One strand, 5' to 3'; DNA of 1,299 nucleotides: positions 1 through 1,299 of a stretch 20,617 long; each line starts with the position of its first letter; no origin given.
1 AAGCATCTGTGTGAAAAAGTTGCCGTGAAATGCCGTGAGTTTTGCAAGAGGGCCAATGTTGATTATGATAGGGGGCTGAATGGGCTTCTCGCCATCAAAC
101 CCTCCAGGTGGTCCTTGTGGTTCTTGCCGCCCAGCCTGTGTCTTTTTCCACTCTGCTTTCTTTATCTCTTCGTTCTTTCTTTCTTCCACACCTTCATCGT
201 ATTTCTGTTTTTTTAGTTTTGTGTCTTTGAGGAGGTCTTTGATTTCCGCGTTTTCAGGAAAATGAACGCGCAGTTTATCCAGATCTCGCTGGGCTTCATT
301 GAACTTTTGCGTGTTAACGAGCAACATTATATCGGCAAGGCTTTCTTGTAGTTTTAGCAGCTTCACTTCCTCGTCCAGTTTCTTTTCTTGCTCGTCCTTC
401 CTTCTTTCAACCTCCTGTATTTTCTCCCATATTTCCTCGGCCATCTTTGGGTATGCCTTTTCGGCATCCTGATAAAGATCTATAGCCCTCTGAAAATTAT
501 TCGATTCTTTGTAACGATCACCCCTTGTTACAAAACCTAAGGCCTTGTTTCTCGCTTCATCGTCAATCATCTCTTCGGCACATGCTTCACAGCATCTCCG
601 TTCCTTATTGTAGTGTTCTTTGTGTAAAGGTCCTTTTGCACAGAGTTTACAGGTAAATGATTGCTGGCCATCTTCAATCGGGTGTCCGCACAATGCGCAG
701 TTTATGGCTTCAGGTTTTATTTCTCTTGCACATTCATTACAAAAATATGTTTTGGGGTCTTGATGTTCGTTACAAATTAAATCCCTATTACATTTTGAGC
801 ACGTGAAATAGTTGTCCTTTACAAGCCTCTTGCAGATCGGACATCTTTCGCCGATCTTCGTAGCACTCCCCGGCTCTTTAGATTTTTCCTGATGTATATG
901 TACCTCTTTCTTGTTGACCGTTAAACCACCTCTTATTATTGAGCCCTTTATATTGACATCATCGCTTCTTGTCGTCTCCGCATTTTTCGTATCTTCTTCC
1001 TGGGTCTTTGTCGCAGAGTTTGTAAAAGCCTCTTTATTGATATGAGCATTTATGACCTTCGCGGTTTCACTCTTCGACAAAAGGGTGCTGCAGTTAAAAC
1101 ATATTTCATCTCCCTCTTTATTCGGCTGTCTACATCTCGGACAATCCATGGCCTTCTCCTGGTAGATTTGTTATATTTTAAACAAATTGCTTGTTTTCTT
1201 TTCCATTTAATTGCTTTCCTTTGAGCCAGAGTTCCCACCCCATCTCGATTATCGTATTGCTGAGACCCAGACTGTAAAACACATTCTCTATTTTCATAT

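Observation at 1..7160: Downstream half of the phospho-signalling operon: SPFH protein, NERD-kinase fusion, transglutaminase-like protein, zincin peptidase and multi-zinc-ribbon protein. Candidate undescribed conflict or regulated-effector system.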

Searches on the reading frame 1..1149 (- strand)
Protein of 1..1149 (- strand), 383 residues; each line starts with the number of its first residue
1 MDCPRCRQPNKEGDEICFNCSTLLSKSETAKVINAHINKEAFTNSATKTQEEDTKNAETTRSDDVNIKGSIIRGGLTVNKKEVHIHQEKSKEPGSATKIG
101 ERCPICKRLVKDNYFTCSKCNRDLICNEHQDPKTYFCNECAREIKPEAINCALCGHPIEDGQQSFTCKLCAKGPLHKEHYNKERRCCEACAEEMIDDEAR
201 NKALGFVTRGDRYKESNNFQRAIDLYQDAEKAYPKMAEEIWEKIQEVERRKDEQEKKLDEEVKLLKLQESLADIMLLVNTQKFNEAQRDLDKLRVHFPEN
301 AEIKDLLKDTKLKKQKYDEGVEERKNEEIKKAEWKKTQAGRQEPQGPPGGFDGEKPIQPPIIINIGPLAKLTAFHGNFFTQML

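Call 7: search_protein_families(library=pfam, proteins=[window:1-1149:-], max_evalue=0.1)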
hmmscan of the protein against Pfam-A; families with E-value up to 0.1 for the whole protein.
window:1-1149:- (383 aa): 7 families
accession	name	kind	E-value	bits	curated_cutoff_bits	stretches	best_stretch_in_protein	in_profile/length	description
PF18912.6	DZR_2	-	7.2e-06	26.2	27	2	124-170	11-55/56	Double zinc ribbon domain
PF13248.11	Zn_ribbon_3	-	7.7e-05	22.5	27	2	137-158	5-26/26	zinc-ribbon domain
PF12773.13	DZR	-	9.8e-05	22.9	27.3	2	103-155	1-45/45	Double zinc ribbon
PF07719.23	TPR_2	-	0.00063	20.1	27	1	205-235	3-33/34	Tetratricopeptide repeat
PF13428.12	TPR_14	-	0.00075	20.4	23.5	0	208-242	6-39/44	Tetratricopeptide repeat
PF13432.12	TPR_16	-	0.002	19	32.7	0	208-237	2-31/65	Tetratricopeptide repeat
PF13240.11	Zn_Ribbon_1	-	0.0073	16.5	25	1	3-21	2-20/23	zinc-ribbon domain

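Call 8: search_protein_families(library=padloc, proteins=[window:1-1149:-], max_evalue=0.01)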
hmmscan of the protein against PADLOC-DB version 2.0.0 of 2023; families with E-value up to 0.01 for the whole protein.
window:1-1149:- (383 aa): 0 families

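Call 10: search_protein_families(library=ncbifam, proteins=[window:1-1149:-], max_evalue=0.1)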
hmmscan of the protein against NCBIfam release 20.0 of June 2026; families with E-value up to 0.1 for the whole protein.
window:1-1149:- (383 aa): 2 families
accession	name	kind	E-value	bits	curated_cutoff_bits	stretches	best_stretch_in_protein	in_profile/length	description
TIGR02917.1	PEP_TPR_lipo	equivalog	0.0036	15.2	312.2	1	188-324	587-726/899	XrtA/PEP-CTERM system TPR-repeat protein PrsT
TIGR03114.2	cas8u_csf1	equivalog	0.07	12.8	140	0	145-228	19-103/228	type IV CRISPR-associated protein Csf1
